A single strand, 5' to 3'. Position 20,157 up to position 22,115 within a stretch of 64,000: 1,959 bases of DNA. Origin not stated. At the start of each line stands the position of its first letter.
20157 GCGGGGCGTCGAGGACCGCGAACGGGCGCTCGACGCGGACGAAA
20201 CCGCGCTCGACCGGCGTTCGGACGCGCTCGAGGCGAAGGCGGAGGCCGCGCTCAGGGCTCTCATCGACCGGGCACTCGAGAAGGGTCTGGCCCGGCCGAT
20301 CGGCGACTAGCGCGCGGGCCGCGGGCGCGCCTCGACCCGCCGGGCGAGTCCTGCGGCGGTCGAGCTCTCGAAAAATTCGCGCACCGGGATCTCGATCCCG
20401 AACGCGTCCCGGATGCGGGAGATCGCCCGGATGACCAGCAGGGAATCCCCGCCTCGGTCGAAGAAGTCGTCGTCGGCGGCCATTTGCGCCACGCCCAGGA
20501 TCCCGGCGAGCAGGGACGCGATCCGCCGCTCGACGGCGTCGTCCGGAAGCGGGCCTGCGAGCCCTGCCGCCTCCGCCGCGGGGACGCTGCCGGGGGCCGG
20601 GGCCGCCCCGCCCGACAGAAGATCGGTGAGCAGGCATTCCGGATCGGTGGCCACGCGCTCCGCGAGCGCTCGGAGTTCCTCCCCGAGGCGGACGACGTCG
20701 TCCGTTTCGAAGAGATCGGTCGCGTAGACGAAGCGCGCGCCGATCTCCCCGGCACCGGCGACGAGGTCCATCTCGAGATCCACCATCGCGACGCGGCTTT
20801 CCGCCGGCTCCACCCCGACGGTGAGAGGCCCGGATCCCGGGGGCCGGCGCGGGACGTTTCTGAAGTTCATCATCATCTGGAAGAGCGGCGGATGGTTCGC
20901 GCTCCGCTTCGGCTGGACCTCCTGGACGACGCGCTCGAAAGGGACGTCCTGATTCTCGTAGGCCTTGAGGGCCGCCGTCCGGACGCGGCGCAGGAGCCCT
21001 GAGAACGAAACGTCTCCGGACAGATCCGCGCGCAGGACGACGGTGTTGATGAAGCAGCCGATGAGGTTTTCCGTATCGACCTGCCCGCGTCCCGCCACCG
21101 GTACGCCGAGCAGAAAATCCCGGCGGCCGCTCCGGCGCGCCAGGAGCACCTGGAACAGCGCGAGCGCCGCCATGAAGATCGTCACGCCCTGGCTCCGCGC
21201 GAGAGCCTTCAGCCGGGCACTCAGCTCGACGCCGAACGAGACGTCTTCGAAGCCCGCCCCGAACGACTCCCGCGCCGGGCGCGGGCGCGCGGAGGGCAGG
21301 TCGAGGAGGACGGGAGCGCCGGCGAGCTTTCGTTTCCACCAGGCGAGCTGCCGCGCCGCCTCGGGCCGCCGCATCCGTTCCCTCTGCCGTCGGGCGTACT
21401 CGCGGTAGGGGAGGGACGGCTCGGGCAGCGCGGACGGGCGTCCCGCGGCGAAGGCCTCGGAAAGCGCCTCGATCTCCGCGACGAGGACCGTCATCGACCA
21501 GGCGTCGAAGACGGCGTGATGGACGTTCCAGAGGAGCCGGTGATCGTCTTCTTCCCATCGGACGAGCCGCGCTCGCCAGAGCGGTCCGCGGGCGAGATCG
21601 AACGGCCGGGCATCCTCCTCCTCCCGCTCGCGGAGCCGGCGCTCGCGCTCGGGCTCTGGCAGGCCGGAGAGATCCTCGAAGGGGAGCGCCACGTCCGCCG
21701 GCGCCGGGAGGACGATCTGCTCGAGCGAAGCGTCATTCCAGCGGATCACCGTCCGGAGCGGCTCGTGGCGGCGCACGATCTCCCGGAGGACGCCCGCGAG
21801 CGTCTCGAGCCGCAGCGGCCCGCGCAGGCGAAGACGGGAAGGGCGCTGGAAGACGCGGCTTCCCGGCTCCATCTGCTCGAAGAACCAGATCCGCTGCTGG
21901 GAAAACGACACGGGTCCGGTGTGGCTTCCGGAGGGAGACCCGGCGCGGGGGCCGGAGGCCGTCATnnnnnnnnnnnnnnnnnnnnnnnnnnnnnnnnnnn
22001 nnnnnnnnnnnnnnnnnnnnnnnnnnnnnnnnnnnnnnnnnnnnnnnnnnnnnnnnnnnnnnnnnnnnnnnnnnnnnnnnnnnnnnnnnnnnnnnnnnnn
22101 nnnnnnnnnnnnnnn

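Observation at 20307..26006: Stand-alone two-gene NRPS-like module (A-T then C-T) in a probable operon with secreted oligopeptidase B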

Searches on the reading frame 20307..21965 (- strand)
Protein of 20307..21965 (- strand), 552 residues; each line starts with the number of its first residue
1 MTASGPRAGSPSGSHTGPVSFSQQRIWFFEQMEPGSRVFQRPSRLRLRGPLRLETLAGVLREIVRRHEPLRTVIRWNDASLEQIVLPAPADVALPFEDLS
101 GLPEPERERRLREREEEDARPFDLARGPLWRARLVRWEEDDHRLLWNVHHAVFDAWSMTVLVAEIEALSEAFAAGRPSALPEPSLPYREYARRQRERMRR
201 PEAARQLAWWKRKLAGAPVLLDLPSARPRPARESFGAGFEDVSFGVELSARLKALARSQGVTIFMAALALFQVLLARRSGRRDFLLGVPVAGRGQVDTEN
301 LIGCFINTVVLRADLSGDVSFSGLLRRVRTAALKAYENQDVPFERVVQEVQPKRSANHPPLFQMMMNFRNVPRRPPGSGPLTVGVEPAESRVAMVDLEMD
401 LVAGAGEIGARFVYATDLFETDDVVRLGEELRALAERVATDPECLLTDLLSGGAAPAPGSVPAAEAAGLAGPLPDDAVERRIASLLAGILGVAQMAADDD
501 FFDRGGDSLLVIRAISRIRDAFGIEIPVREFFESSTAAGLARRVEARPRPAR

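Call 6: search_protein_families(library=pfam, proteins=[window:20307-21965:-], max_evalue=0.01)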
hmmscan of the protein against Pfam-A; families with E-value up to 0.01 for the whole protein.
window:20307-21965:- (552 aa): 2 families
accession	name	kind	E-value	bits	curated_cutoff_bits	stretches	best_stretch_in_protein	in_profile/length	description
PF00668.25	Condensation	-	7.8e-86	289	30.6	1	16-447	4-442/456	Condensation domain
PF00550.31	PP-binding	-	1.7e-16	60.7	20.8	1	481-544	2-67/67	Phosphopantetheine attachment site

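Call 7: search_protein_families(library=ncbifam, proteins=[window:20307-21965:-], max_evalue=0.01)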
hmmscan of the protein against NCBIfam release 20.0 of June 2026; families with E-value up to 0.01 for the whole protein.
window:20307-21965:- (552 aa): 6 families
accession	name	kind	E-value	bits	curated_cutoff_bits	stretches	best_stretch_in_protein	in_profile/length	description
NF004282.0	PRK05691.1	subfamily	6e-104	347.8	4090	2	18-449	677-1107/4334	non-ribosomal peptide synthase/polyketide synthase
NF047350.1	aureusi_NRPS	equivalog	2.8e-48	163.8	2500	2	18-442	996-1401/2373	aureusimine non-ribosomal peptide synthetase AusA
NF038078.1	NRPS_MxcG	equivalog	7.8e-31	106.2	2300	2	17-329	5-309/1442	myxochelin non-ribosomal peptide synthetase MxcG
NF041803.1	NRPS_SolG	exception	3.1e-18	64.8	2200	2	59-369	154-452/1163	solanimycin non-ribosomal peptide synthetase SolG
TIGR03443.1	alpha_am_amid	equivalog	3e-16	58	1030.1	2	210-448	2-210/1390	L-aminoadipate-semialdehyde dehydrogenase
NF007605.2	PRK10252.1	equivalog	1.2e-09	36.3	2400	2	128-369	115-351/1292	enterobactin non-ribosomal peptide synthetase EntF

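Call 12: find_homologous_proteins(query=window:20307-21965:-)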
Query window:20307-21965:- (552 aa): 215 proteins with E <= 0.001 among 8000 candidates; the best 120 are listed.
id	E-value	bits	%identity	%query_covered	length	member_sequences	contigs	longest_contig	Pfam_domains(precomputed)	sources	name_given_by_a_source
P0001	0.0e+0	1162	100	97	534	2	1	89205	PF00668.26,PF00550.32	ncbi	ncbi:MAG: condensation domain-containing protein [Acidobacteriota bacterium]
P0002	9.5e-177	607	41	96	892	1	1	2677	PF00668.26,PF00550.32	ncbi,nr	ncbi:MAG TPA: condensation domain-containing protein, partial [Thermoanaerobaculia bacterium]|nr:con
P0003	1.4e-152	527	41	96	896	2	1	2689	PF00668.26,PF00550.32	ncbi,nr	ncbi:MAG TPA: hypothetical protein DD490_32375, partial [Acidobacteria bacterium]|nr:hypothetical pr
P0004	6.9e-122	426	47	78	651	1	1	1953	PF00668.26,PF00550.32,PF13193.13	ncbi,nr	ncbi:MAG TPA: condensation domain-containing protein, partial [Longimicrobium sp.]|nr:condensation d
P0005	7.8e-118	412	46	78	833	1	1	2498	PF00668.26,PF00550.32,PF00501.35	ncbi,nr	ncbi:MAG TPA: condensation domain-containing protein, partial [Longimicrobium sp.]|nr:condensation d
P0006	3.0e-114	401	44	78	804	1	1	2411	PF00668.26,PF00550.32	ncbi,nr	ncbi:MAG TPA: condensation domain-containing protein, partial [Longimicrobium sp.]|nr:condensation d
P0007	4.1e-114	400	46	77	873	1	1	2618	PF00668.26,PF00550.32,PF00501.35,PF13193.13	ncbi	ncbi:MAG TPA: condensation domain-containing protein, partial [Longimicrobium sp.]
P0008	4.1e-113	397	46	79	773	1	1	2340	PF00668.26,PF00550.32,PF00501.35,PF13193.13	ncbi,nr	ncbi:MAG TPA: condensation domain-containing protein, partial [Longimicrobium sp.]|nr:condensation d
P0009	3.8e-112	394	48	70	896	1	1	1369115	PF00668.26,PF00550.32,PF00501.35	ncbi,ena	-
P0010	3.4e-111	390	44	79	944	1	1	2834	PF00668.26,PF00550.32,PF00501.35,PF13193.13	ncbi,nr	ncbi:MAG TPA: condensation domain-containing protein, partial [Longimicrobium sp.]|nr:condensation d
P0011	6.8e-111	389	43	79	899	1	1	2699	PF00668.26,PF00550.32,PF00501.35,PF13193.13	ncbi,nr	ncbi:MAG TPA: condensation domain-containing protein, partial [Longimicrobium sp.]|nr:condensation d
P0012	1.7e-110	388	45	78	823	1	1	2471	PF00668.26,PF00550.32,PF00501.35,PF13193.13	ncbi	ncbi:MAG TPA: condensation domain-containing protein, partial [Thermoanaerobaculia bacterium]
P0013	3.1e-110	387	48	78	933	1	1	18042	PF00668.26,PF00501.35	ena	-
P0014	5.5e-110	386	43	74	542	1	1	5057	PF00668.26,PF00550.32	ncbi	ncbi:MAG: non-ribosomal peptide synthetase, partial [Acidobacteria bacterium]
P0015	2.5e-109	384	42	78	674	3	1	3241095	PF00668.26,PF00550.32,PF13193.13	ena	-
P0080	1.7e-83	299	38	77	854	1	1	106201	PF00668.26,PF00550.32,PF12697.14,PF00561.27,PF00975.27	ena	-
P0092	1.1e-80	290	36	95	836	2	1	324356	PF00668.26,PF00550.32,PF00975.27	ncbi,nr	ncbi:MAG TPA: condensation domain-containing protein [Verrucomicrobiae bacterium]|nr:condensation do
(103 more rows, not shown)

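Call 21: search_solved_structures(query=window:20307-21965:-, max_evalue=1e-10)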
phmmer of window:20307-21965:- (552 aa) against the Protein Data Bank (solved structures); distinct sequences matched with E-value up to 1e-10: 47.
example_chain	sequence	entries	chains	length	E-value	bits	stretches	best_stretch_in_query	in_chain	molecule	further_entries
6oyf_A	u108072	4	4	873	3.5e-81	276.5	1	17-442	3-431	Txo1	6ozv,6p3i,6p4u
6p1j_A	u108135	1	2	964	2.6e-80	273.6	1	16-442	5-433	Txo2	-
5u89_A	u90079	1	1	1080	5.8e-80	272.5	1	17-444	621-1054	Amino acid adenylation domain protein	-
7kvw_A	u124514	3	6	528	3.7e-67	230.2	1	13-442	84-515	PCP-C didomain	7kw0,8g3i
8fx6_A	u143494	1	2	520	4.3e-67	230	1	13-442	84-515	PCP-C didomain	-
7kw2_A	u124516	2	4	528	2.4e-66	227.5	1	13-442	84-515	PCP-C didomain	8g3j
8fx7_A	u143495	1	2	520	2.8e-66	227.3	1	13-442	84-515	PCP-C didomain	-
9lcq_A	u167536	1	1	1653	4.7e-62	213.3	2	18-430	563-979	PvdL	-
9lcp_A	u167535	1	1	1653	5.7e-62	213.1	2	18-430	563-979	PvdL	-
9lco_A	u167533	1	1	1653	2.1e-61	211.2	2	18-430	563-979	PvdL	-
2jgp_A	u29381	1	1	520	1.6e-58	201.7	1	18-446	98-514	TYROCIDINE SYNTHETASE 3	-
8z0q_C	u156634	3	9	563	4.3e-56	193.7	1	15-452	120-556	Special condensation domain in NRPS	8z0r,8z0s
8xjz_C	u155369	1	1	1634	1.3e-55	192.1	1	18-450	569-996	Peptide synthetase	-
9up2_A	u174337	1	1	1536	8e-54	186.2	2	18-430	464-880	PvdL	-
6mfz_A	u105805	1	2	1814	1.1e-51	179.2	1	23-430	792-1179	Linear gramicidin synthase subunit A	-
8f7f_A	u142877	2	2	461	1.6e-29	106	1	22-443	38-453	Surfactin synthetase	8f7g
8f7h_A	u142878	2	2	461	1.4e-28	102.9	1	22-443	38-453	Surfactin synthetase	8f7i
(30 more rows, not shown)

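Call 34: find_related_loci(query=window:20307-21965:-, collection=metagenome_contigs, flank=10000)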
Query window:20307-21965:- (552 aa) in metagenome_contigs; peptide patterns used: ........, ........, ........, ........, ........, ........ (x = any residue, [..] = any of these).
61 stretches matched a pattern, but none encodes a relative of the query by tblastn (E <= 1e-3).

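Call 47: find_encoding_contigs(protein=P0092, flank=8000, max_places=2)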
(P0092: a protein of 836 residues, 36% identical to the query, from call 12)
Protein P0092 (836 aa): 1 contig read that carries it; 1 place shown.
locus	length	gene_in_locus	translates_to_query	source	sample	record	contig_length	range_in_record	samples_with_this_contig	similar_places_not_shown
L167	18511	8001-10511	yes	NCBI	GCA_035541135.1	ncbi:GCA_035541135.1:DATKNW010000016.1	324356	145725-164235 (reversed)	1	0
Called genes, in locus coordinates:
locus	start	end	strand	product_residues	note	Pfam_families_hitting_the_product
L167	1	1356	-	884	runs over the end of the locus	PF12708:Pect-lyase_RHGA_epim, PF00295:Glyco_hydro_28, PF12708:Pect-lyase_RHGA_epim, PF00295:Glyco_hydro_28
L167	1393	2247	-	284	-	PF00135:COesterase, PF01738:DLH (faint), PF02129:Peptidase_S15 (faint), PF20434:BD-FAE, PF12146:Hydrolase_4 (faint), PF00561:Abhydrolase_1 (weak), PF07859:Abhydrolase_3, PF00326:Peptidase_S9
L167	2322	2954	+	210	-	PF01081:Aldolase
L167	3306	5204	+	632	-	PF00501:AMP-binding, PF13193:AMP-binding_C, PF00550:PP-binding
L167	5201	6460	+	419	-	PF00067:p450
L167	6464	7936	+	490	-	PF00668:Condensation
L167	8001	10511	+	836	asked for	PF00668:Condensation, PF00550:PP-binding, PF00975:Thioesterase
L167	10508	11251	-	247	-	PF22624:AASDHPPT_N, PF01648:ACPS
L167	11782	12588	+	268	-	PF00535:Glycos_transf_2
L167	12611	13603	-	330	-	PF02653:BPD_transp_2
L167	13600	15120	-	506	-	PF00005:ABC_tran, PF09818:ABC_ATPase (faint), PF00005:ABC_tran, PF13304:AAA_21 (weak)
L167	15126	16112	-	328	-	PF00532:Peripla_BP_1, PF13407:Peripla_BP_4, PF13377:Peripla_BP_3 (weak)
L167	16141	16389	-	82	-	PF15471:TMEM171 (weak)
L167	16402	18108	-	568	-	PF00474:SSF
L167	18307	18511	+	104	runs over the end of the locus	PF05336:rhaM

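Call 48: find_encoding_contigs(protein=P0080, flank=8000, max_places=2)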
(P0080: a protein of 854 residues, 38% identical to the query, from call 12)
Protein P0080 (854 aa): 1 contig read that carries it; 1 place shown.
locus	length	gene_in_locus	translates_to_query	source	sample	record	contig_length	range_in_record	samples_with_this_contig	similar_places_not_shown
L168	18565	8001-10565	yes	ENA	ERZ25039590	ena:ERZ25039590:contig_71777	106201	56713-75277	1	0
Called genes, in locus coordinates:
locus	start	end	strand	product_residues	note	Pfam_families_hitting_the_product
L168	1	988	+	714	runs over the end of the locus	PF00668:Condensation, PF00501:AMP-binding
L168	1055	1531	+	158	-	PF13193:AMP-binding_C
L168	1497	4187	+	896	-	PF00550:PP-binding, PF00668:Condensation, PF00501:AMP-binding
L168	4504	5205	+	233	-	PF13193:AMP-binding_C, PF00550:PP-binding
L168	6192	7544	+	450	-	PF00668:Condensation, PF00501:AMP-binding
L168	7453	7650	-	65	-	-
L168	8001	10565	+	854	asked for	PF00550:PP-binding, PF00668:Condensation, PF00561:Abhydrolase_1, PF00975:Thioesterase, PF12697:Abhydrolase_6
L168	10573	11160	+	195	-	PF00664:ABC_membrane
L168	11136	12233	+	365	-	PF13304:AAA_21 (faint), PF00005:ABC_tran, PF02463:SMC_N (faint)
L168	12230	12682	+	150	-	-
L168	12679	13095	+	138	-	-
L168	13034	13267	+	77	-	-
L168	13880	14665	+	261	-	PF00005:ABC_tran, PF12704:MacB_PCD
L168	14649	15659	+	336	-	PF12704:MacB_PCD, PF02687:FtsX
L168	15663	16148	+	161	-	-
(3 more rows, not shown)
